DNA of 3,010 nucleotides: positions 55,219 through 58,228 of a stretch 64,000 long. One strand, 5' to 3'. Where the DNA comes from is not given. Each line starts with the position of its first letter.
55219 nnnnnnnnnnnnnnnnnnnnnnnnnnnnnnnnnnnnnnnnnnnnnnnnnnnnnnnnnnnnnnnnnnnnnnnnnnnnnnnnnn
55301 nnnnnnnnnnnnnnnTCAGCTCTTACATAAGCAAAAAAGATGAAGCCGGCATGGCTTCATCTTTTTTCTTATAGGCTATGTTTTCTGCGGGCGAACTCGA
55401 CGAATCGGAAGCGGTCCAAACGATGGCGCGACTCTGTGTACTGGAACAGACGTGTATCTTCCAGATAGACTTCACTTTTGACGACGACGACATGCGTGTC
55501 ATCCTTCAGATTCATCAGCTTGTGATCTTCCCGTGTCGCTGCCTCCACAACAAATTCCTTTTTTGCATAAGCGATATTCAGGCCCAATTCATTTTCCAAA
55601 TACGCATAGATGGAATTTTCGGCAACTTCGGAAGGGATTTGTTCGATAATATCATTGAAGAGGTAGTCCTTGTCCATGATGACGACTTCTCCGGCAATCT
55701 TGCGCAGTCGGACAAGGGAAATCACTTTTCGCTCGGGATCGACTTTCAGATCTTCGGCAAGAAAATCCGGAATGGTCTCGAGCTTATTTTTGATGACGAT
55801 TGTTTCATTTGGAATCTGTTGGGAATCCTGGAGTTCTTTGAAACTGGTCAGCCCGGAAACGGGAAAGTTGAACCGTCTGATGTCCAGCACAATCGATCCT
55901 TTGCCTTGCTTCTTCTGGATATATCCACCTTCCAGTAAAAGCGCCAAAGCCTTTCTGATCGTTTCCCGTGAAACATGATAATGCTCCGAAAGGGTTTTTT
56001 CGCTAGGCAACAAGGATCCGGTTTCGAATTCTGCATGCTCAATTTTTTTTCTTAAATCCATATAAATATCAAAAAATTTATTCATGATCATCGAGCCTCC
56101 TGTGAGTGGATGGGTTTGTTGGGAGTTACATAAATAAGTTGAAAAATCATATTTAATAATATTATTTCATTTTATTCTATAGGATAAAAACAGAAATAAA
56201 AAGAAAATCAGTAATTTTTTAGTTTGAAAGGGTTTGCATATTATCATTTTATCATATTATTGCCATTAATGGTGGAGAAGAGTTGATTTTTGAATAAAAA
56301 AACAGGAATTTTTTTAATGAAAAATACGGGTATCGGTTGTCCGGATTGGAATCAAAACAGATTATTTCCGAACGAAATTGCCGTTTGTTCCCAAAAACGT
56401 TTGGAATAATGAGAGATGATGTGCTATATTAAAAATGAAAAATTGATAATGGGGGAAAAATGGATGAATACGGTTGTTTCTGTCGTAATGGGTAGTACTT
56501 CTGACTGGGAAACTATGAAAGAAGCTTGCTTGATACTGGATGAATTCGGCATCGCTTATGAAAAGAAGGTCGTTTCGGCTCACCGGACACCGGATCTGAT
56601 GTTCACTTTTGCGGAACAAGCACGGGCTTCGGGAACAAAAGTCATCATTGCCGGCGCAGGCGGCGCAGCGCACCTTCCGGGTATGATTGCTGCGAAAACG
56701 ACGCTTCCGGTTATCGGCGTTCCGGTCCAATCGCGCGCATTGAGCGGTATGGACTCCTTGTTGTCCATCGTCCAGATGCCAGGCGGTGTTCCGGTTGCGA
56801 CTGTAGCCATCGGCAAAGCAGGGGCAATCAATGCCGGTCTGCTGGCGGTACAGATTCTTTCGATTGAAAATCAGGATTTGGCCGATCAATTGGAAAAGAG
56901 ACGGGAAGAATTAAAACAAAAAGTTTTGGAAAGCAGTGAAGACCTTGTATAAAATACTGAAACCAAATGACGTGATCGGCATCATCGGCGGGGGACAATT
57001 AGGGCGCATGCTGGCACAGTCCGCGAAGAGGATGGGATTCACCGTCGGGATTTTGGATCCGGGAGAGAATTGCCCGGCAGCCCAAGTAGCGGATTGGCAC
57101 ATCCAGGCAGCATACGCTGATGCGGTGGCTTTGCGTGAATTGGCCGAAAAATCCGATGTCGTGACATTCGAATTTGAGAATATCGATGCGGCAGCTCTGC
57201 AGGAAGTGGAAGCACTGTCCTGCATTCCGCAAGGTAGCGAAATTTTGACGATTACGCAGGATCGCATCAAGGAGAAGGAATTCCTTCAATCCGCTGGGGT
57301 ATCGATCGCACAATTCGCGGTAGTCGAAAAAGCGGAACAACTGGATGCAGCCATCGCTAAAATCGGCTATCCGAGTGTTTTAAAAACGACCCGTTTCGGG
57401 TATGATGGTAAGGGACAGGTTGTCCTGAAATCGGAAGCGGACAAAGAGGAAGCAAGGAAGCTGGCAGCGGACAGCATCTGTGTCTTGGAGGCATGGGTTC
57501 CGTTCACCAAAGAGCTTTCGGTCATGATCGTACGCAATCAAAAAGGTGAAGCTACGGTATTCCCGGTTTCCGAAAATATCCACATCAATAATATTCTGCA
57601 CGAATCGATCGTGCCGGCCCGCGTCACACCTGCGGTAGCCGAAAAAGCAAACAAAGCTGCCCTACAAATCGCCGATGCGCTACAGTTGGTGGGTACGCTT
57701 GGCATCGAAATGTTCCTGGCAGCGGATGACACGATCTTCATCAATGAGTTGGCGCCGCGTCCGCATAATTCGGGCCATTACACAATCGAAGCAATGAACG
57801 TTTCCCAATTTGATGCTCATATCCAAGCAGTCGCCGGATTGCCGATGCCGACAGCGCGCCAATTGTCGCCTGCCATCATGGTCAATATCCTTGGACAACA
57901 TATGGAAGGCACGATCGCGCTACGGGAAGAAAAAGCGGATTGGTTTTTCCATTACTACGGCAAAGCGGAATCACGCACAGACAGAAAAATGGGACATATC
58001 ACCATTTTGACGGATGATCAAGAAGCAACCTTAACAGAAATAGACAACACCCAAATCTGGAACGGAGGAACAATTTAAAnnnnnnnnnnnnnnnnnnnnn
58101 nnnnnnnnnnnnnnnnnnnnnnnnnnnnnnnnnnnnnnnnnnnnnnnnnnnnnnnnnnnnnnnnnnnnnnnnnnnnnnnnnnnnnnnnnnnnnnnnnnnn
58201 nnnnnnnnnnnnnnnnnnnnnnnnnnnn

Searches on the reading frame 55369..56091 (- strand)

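Call 22: search_protein_families(library=pfam, proteins=[window:55369-56091:-])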
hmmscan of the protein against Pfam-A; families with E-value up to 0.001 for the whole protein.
window:55369-56091:- (240 aa): 4 families
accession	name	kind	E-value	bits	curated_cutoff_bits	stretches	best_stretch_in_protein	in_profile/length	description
PF07702.18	UTRA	-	1.3e-31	109.7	23.8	1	96-229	7-141/141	UTRA domain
PF00392.27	GntR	-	1.2e-14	54.2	27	1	9-68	5-64/64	Bacterial regulatory proteins, gntR family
PF08279.18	HTH_11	-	3.2e-05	24.1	25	1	32-65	19-53/55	HTH domain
PF13730.12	HTH_36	-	0.0002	21.5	25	0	23-58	21-55/55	Helix-turn-helix domain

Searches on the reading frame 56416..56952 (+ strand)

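Call 22: search_protein_families(library=pfam, proteins=[window:56416-56952:+])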
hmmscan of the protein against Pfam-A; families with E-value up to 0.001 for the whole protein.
window:56416-56952:+ (178 aa): 1 family
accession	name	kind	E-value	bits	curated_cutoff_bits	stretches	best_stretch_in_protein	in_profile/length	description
PF00731.26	AIRC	-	5.4e-66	221.1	30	1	21-168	2-147/148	AIR carboxylase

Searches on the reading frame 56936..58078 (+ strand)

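Call 22: search_protein_families(library=pfam, proteins=[window:56936-58078:+])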
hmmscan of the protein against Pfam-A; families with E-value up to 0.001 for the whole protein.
window:56936-58078:+ (380 aa): 7 families
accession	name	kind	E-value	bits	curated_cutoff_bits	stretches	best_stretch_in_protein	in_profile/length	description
PF02222.28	ATP-grasp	-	3.4e-61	206.4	27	1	116-292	2-179/179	ATP-grasp domain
PF22660.2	RS_preATP-grasp-like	-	2.9e-29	101.8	27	1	14-108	4-98/98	Ribonucleotide synthetase preATP-grasp domain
PF17769.7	PurK_C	-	6.9e-17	61.3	22.6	1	313-365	1-53/56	Phosphoribosylaminoimidazole carboxylase C-terminal domain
PF07478.18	Dala_Dala_lig_C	-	2e-09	37.7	24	1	117-276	2-176/204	D-ala D-ala ligase C-terminus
PF02786.22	CPSase_L_D2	-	1.1e-07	32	19.8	1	109-275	1-179/211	Carbamoyl-phosphate synthase L chain, ATP binding domain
PF02826.25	2-Hacid_dh_C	-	4.7e-05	23.3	25.1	1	12-78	37-97/178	D-isomer specific 2-hydroxyacid dehydrogenase, NAD binding domain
PF08443.16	RimK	-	0.00014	22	21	1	107-276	1-167/188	RimK-like ATP-grasp domain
